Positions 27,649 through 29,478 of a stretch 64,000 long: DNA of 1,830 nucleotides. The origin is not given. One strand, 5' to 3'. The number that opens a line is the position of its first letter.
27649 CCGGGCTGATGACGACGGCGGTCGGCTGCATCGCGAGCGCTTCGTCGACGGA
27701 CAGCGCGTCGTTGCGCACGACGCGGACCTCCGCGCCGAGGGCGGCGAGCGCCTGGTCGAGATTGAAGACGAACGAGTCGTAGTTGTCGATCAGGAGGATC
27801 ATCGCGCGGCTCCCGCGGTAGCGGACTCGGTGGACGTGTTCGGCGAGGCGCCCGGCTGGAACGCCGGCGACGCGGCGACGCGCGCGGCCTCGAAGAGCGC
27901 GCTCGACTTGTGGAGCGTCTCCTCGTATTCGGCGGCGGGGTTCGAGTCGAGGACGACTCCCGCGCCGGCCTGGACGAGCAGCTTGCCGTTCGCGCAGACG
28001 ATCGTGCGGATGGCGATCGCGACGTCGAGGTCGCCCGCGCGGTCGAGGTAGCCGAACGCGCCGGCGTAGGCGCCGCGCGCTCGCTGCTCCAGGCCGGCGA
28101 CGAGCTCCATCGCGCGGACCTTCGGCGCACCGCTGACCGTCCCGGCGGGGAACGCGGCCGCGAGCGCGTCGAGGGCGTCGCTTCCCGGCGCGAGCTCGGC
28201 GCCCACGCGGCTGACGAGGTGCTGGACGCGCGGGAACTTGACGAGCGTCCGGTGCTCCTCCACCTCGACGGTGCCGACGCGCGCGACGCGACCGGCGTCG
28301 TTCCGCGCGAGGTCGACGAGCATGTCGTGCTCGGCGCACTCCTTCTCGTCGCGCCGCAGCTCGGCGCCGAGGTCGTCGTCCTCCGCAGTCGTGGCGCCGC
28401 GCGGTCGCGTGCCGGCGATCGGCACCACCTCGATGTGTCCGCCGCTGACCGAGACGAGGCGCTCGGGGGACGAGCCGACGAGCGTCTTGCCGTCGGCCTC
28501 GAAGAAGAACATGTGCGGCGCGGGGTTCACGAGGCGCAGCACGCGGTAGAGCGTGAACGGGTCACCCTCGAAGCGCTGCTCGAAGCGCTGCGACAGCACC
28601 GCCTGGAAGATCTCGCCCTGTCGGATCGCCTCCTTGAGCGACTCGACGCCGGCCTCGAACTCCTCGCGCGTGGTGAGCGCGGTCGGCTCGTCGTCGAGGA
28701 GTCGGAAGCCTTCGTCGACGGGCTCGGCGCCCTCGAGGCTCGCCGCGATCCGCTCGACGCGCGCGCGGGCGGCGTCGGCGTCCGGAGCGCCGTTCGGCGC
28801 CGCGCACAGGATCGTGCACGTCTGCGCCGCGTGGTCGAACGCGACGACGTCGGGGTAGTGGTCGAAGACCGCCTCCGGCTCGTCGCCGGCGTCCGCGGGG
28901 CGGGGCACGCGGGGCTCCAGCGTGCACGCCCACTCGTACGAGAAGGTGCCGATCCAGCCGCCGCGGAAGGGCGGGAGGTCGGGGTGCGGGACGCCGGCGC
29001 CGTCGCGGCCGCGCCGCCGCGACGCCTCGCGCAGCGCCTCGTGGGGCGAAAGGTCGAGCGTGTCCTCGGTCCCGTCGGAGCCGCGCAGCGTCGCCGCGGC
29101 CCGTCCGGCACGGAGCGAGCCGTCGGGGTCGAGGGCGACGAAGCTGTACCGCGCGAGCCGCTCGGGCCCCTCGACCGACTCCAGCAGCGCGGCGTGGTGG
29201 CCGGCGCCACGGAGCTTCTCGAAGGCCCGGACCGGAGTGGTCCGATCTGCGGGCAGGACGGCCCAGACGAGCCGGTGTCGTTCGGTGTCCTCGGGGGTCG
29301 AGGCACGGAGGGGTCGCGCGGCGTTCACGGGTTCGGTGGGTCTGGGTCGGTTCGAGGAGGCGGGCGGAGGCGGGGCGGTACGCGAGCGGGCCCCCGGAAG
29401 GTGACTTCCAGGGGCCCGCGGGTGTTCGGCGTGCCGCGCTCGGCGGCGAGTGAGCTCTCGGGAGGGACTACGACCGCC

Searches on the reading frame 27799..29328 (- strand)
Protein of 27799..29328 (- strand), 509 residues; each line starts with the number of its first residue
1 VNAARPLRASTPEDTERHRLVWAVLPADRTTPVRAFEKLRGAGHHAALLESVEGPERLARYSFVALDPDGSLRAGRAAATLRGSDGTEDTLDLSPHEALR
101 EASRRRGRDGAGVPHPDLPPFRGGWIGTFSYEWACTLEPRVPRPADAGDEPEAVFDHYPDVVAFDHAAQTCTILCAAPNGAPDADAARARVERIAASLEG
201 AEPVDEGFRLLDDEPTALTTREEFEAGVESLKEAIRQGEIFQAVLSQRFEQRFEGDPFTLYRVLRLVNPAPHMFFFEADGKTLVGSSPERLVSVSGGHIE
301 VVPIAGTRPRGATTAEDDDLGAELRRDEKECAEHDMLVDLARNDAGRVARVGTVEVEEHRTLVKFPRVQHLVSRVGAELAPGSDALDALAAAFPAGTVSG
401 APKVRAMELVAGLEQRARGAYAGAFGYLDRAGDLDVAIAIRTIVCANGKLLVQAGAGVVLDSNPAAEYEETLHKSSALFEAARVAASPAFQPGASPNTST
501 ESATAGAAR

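Call 5: search_protein_families(library=ncbifam, proteins=[window:27799-29328:-])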
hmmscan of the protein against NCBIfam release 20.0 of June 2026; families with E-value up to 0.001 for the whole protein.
window:27799-29328:- (509 aa): 26 families (the best 25 are shown)
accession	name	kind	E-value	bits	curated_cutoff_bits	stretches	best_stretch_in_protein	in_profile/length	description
TIGR00564.1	trpE_most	equivalog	9.2e-141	469.9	517.7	1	27-482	1-454/455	anthranilate synthase component I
TIGR01820.1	TrpE-arch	equivalog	5.7e-123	411.5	512.05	1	32-481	1-447/449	anthranilate synthase component I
NF010086.0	PRK13571.1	equivalog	8.4e-121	403.9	693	1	24-486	29-501/510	anthranilate synthase component I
TIGR01824.1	PabB-clade2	equivalog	4.9e-101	338.5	408.55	1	123-478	1-355/355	aminodeoxychorismate synthase, component I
NF006563.0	PRK09070.1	equivalog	5.6e-97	325.2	514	1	45-481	24-443/447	aminodeoxychorismate synthase component I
NF004610.0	PRK05940.1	equivalog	2.9e-90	303.3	568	1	21-484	9-461/467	anthranilate synthase component I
NF010079.0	PRK13564.1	equivalog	4.5e-89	299.6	471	1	126-486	147-515/521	anthranilate synthase component 1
NF010089.0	PRK13574.1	equivalog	2e-88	297.2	527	1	32-481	12-417/421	anthranilate synthase component I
NF010087.0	PRK13572.1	equivalog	3.1e-88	296.3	580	1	28-484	7-433/435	anthranilate synthase component I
TIGR00553.1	pabB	equivalog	5.1e-84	282.2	328.4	1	125-476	1-327/329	aminodeoxychorismate synthase component I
TIGR00565.1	trpE_proteo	equivalog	3.5e-79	267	494.65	1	127-484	131-495/498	anthranilate synthase component I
NF005698.0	PRK07508.1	equivalog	2.7e-71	240.1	452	1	214-478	109-375/383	aminodeoxychorismate synthase component I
NF010082.0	PRK13567.1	equivalog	1.6e-68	231.5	576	1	45-481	23-466/468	anthranilate synthase component I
NF012009.0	PRK15465.1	equivalog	7.1e-68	229.2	622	1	45-477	30-446/453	aminodeoxychorismate synthase component 1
NF010081.0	PRK13566.1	equivalog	5.1e-62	210.1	645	1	214-488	238-513/729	anthranilate synthase component I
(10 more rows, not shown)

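Call 8: find_related_loci(query=window:27799-29328:-, collection=genome_contigs, flank=3000)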
Query window:27799-29328:- (509 aa) in genome_contigs; peptide patterns used: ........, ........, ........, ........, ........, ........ (x = any residue, [..] = any of these).
599 stretches matched a pattern (row limit reached: there are more); 516 encode a relative of the query (tblastn E <= 1e-3); the best 80 are kept; 80 distinct loci.
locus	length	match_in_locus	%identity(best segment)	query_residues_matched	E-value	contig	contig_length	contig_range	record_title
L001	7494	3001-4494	81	1-498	0e+0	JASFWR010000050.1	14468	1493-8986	MAG: Planctomycetota bacterium isolate D0608WATERmetaG_Bin_145 D0608WATERmetaG_FD_scaffold_1127_c1, whole genome shotgun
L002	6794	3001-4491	77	1-496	0e+0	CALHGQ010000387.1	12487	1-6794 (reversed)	MAG: uncultured bacterium isolate R4_Bin_MAXBIN__077_sub_1 genome assembly, contig: c_000004359617, whole genome shotgun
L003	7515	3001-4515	75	5-509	0e+0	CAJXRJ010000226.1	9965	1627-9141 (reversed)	TPA_asm: uncultured bacterium isolate SRR3933245_bin.12_MetaBAT_v2.12.1_MAG genome assembly, contig: NODE_1043_length_99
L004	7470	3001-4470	63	7-498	0e+0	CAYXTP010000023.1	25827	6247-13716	MAG TPA_asm: uncultured Planctomycetaceae bacterium isolate binchicken_co46_915 genome assembly, contig: NODE_3394_lengt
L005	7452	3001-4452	66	7-492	0e+0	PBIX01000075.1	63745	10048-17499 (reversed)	MAG: Planctomycetota bacterium isolate SP2985 MHASMcontig_603837, whole genome shotgun sequence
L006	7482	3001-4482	60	1-497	3e-175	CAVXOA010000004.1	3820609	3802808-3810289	MAG: uncultured Planctomycetota bacterium isolate MFD01916.bin.3.84 genome assembly, contig: contig_8304, whole genome s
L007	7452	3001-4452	60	6-491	5e-166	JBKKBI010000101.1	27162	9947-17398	MAG: Acidimicrobiia bacterium isolate swi_bin.353 S1Ck127_8244071_flag_0_multi_53.0000_len_27162, whole genome shotgun s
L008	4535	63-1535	57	1-491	1e-166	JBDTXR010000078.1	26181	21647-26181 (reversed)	MAG: Byssovorax sp. isolate cluster4_bin.120 NODE_2829_length_26181_cov_13.673314, whole genome shotgun sequence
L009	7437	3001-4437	44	21-481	6e-108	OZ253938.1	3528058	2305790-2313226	MAG: Dehalococcoidia bacterium isolate 938a814a-a7a9-432c-9302-fddda961f002 genome assembly, chromosome: 1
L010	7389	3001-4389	46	27-486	8e-106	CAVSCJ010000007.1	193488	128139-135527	MAG: uncultured Coriobacteriia bacterium isolate MFD05942.bin.1.336 genome assembly, contig: contig_98, whole genome sho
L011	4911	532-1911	45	21-478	1e-103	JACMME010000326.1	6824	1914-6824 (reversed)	MAG: Gemmatimonadaceae bacterium isolate ES-bin-78 ES-bin-78-contig-k141_13851264, whole genome shotgun sequence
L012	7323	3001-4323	44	25-481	1e-103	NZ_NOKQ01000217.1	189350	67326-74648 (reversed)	Tetzosporium hominis strain VT-49 NODE_5_length_189350_cov_289.149_ID_9, whole genome shotgun sequence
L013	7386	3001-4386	46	27-486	3e-103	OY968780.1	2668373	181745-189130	MAG: uncultured Coriobacteriia bacterium isolate MFD05942.bin.c.2 genome assembly, chromosome: 1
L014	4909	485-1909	44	21-491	5e-103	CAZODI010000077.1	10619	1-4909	MAG TPA_asm: uncultured Syntrophaceae bacterium isolate binchicken_co20_342 genome assembly, contig: NODE_11379_length_1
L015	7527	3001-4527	41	5-481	5e-103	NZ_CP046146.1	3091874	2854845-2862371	Candidatus Lucifugimonas marina strain JH545 chromosome, complete genome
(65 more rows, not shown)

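Call 11: find_related_loci(query=window:27799-29328:-, collection=metagenome_contigs, flank=2000)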
Query window:27799-29328:- (509 aa) in metagenome_contigs; peptide patterns used: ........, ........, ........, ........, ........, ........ (x = any residue, [..] = any of these).
600 stretches matched a pattern (row limit reached: there are more); 457 encode a relative of the query (tblastn E <= 1e-3); the best 80 are kept; 80 distinct loci.
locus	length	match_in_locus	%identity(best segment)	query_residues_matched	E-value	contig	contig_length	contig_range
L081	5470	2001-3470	59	5-497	6e-174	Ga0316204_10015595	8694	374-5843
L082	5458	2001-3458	60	6-495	3e-173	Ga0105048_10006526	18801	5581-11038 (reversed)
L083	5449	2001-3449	60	5-491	3e-166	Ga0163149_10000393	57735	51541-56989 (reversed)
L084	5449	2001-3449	60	5-491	1e-165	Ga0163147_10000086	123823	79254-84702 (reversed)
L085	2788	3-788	74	232-493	2e-115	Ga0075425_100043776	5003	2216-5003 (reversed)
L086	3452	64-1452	47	27-486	9e-109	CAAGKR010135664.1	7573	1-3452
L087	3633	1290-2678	45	27-486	6e-108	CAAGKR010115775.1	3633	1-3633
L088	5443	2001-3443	43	21-481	1e-105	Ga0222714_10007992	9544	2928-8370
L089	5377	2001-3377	45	21-489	1e-104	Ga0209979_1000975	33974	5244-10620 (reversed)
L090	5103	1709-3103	45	21-481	4e-104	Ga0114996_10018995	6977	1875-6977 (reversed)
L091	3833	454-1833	47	27-486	5e-105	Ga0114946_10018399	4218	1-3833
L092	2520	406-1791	46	27-486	2e-108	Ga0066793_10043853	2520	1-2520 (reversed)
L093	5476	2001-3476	41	15-481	1e-102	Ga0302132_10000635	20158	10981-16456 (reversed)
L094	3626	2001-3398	44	21-481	4e-102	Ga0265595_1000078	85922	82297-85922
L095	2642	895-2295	47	21-481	8e-106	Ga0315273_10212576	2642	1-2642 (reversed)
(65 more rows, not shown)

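Call 19: find_homologous_proteins(query=window:27799-29328:-, max_evalue=1e-100)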
Query window:27799-29328:- (509 aa): 2499 proteins with E <= 1e-100 among 8000 candidates; the best 120 are listed.
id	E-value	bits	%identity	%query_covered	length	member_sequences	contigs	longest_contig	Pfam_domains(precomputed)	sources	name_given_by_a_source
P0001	0.0e+0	1106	99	100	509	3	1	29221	PF04715.20,PF00425.25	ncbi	ncbi:MAG: anthranilate synthase component I family protein [Planctomycetota bacterium]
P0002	9.4e-262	887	83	97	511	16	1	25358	PF04715.20,PF00425.25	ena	-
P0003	3.6e-241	820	75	99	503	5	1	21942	PF04715.20,PF00425.25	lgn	-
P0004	5.2e-241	819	77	97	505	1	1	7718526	PF04715.20,PF00425.25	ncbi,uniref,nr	ncbi:Anthranilate synthase component 1 [Planctomycetes bacterium Poly30]|uniref:Anthranilate synthas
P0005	9.1e-241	818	76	97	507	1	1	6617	PF04715.20,PF00425.25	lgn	-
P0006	7.3e-240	815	80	91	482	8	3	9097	PF04715.20,PF00425.25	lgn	-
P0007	2.9e-238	810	81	91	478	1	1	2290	PF04715.20,PF00425.25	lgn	-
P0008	4.3e-237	806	76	97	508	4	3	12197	PF04715.20,PF00425.25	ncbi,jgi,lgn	ncbi:MAG: anthranilate synthase component 1 [Planctomycetota bacterium]|jgi:anthranilate synthase co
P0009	2.3e-232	790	73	100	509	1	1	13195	PF04715.20,PF00425.25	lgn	-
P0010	1.5e-230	784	74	99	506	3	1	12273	PF04715.20,PF00425.25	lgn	-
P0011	1.2e-228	778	73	99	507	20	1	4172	PF04715.20,PF00425.25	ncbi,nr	ncbi:MAG: anthranilate synthase component I family protein [Planctomycetota bacterium]|nr:anthranila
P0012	1.3e-227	775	74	96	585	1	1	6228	PF04715.20,PF00425.25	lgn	-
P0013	1.1e-217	742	77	87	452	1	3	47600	PF04715.20,PF00425.25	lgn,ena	-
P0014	1.6e-215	735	85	79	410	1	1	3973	PF04715.20,PF00425.25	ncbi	ncbi:MAG: chorismate-binding protein, partial [Planctomycetota bacterium]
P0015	1.2e-194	666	68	99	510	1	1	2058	PF04715.20,PF00425.25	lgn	-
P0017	1.6e-189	649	64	97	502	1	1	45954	PF04715.20,PF00425.25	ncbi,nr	ncbi:MAG: anthranilate synthase component I [bacterium]|nr:anthranilate synthase component I [bacter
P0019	7.0e-189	647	65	96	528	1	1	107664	PF04715.20,PF00425.25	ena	-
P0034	1.6e-183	629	62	95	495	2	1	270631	PF04715.20,PF00425.25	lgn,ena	-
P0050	4.1e-175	602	61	97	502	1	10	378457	PF04715.20,PF00425.25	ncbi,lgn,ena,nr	ncbi:MAG: anthranilate synthase component I family protein [Planctomycetota bacterium]|nr:MAG: anthr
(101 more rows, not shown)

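Call 20: find_encoding_contigs(protein=P0004, flank=3000, max_places=1)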
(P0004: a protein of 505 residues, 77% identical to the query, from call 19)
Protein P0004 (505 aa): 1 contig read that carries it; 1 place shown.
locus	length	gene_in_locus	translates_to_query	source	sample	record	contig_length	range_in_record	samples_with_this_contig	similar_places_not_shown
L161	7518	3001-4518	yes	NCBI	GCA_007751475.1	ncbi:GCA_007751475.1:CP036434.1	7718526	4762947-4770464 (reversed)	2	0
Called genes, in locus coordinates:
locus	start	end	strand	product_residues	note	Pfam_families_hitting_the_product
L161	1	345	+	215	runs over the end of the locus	-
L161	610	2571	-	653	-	-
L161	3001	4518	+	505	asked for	PF04715:, PF00425:Chorismate_bind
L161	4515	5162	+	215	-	PF00117:GATase, PF07722:Peptidase_C26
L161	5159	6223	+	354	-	PF02885:Glycos_trans_3N, PF00591:Glycos_transf_3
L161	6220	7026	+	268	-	PF00218:IGPS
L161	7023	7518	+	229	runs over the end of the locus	PF00697:PRAI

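Call 21: find_encoding_contigs(protein=P0002, flank=1500, max_places=1)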
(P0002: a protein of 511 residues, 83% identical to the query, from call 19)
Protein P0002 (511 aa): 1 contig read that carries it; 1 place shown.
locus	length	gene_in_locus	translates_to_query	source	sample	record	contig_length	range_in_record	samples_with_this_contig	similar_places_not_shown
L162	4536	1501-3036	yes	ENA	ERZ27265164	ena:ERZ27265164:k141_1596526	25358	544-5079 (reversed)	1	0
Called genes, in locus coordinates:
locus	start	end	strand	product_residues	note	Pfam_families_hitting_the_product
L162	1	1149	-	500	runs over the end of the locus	PF06439:3keto-disac_hyd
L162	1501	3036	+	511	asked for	PF04715:, PF00425:Chorismate_bind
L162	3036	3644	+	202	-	PF00117:GATase, PF07722:Peptidase_C26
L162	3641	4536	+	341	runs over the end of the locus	PF02885:Glycos_trans_3N, PF00591:Glycos_transf_3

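Call 22: find_encoding_contigs(protein=P0003, flank=1500, max_places=1)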
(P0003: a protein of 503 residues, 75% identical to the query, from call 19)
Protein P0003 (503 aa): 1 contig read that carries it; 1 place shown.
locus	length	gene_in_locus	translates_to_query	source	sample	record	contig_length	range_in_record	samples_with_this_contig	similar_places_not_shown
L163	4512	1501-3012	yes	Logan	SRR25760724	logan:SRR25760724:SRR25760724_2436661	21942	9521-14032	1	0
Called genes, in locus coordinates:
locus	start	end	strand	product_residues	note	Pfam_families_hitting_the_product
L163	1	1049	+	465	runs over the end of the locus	PF00171:Aldedh, PF05893:LuxC (weak)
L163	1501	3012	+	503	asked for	PF04715:, PF00425:Chorismate_bind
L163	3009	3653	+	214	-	PF00117:GATase, PF07722:Peptidase_C26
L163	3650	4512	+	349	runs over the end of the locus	PF02885:Glycos_trans_3N, PF00591:Glycos_transf_3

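Call 23: find_encoding_contigs(protein=P0009, flank=1500, max_places=1)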
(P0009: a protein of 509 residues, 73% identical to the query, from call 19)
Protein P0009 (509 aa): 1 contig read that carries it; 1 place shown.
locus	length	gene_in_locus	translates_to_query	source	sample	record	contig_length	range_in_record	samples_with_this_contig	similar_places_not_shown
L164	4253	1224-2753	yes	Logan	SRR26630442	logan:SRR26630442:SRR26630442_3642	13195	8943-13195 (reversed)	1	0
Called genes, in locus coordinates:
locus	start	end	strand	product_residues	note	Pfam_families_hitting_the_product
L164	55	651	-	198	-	PF25842:NfeD_TM (weak)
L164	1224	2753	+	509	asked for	PF04715:, PF00425:Chorismate_bind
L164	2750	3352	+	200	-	PF00117:GATase, PF07722:Peptidase_C26 (weak)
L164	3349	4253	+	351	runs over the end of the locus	PF02885:Glycos_trans_3N, PF00591:Glycos_transf_3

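Call 24: find_encoding_contigs(protein=P0010, flank=1500, max_places=1)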
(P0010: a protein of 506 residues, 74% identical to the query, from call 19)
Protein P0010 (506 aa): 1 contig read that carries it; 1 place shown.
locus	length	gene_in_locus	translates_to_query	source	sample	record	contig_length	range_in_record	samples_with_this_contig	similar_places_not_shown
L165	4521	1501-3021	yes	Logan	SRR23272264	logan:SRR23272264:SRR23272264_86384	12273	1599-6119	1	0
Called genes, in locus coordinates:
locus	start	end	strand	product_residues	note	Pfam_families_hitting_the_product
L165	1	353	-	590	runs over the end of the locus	-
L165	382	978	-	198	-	PF25842:NfeD_TM (weak)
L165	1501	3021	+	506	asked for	PF04715:, PF00425:Chorismate_bind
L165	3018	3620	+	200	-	PF00117:GATase, PF07722:Peptidase_C26 (weak)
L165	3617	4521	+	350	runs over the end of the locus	PF02885:Glycos_trans_3N, PF00591:Glycos_transf_3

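Call 25: find_encoding_contigs(protein=P0008, flank=1500, max_places=1)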
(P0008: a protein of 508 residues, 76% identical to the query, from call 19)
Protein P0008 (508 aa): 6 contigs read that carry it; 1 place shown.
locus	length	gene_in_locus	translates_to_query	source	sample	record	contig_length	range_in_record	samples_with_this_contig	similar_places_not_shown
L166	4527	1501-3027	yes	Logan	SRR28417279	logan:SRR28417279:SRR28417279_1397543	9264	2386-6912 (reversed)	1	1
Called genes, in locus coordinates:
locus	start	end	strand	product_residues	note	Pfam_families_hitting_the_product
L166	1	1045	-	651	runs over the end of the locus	PF13231:PMT_2 (weak)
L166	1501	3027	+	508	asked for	PF04715:, PF00425:Chorismate_bind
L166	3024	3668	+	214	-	PF00117:GATase, PF07722:Peptidase_C26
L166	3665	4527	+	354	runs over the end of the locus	PF02885:Glycos_trans_3N, PF00591:Glycos_transf_3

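Call 26: find_encoding_contigs(protein=P0017, flank=1500, max_places=1)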
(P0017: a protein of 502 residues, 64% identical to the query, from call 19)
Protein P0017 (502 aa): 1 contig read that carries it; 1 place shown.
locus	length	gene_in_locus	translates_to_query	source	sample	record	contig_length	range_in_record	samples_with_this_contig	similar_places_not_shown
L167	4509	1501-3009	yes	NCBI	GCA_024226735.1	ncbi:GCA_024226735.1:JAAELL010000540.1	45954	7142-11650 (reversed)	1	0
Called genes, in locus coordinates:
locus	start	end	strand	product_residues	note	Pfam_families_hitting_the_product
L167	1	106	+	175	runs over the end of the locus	-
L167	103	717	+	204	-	-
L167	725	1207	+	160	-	-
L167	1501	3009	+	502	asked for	PF04715:, PF00425:Chorismate_bind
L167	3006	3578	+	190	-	PF00117:GATase, PF07722:Peptidase_C26 (faint)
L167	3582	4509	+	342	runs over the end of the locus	PF02885:Glycos_trans_3N, PF00591:Glycos_transf_3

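Call 27: find_encoding_contigs(protein=P0019, flank=1500, max_places=1)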
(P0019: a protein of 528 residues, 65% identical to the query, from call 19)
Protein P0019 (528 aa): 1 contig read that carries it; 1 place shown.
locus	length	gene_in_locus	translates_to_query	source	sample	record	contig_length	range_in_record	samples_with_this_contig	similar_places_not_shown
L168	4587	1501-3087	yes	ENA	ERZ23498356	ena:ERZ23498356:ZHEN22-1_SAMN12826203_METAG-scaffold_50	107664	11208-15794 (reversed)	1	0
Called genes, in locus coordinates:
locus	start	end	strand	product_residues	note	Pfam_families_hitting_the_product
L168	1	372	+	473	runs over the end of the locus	PF00753:Lactamase_B, PF00581:Rhodanese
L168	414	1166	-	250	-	PF00106:adh_short, PF01370:Epimerase (weak), PF08659:KR, PF13561:adh_short_C2, PF23441:SDR (weak)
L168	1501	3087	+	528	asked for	PF04715:, PF00425:Chorismate_bind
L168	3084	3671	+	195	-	PF00117:GATase, PF07722:Peptidase_C26 (weak)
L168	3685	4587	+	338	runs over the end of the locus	PF02885:Glycos_trans_3N, PF00591:Glycos_transf_3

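Call 28: find_encoding_contigs(protein=P0034, flank=1500, max_places=1)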
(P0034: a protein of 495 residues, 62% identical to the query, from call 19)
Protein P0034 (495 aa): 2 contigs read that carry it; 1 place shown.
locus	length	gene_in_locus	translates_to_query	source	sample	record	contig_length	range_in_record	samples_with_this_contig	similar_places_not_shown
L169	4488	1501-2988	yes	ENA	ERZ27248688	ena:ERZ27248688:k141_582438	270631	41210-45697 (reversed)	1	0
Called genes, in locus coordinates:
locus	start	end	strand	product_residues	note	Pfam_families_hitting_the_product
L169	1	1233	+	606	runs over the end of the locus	-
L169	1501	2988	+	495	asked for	PF04715:, PF00425:Chorismate_bind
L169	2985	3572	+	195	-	PF00117:GATase, PF07722:Peptidase_C26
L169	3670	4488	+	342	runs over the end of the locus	PF02885:Glycos_trans_3N, PF00591:Glycos_transf_3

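Call 29: find_encoding_contigs(protein=P0050, flank=1500, max_places=1)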
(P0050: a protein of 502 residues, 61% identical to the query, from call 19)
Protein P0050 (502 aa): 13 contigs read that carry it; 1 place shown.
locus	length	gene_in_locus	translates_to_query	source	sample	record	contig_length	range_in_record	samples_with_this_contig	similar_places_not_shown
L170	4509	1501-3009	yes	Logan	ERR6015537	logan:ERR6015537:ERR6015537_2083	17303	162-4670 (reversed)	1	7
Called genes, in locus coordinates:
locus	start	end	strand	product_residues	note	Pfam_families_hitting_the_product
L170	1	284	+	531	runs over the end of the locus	PF00117:GATase, PF07722:Peptidase_C26, PF02540:NAD_synthase, PF00958:GMP_synt_C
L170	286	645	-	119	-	PF04342:DMT_6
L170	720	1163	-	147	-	-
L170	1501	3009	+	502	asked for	PF04715:, PF00425:Chorismate_bind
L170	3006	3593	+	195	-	PF00117:GATase, PF07722:Peptidase_C26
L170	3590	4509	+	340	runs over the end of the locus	PF02885:Glycos_trans_3N, PF00591:Glycos_transf_3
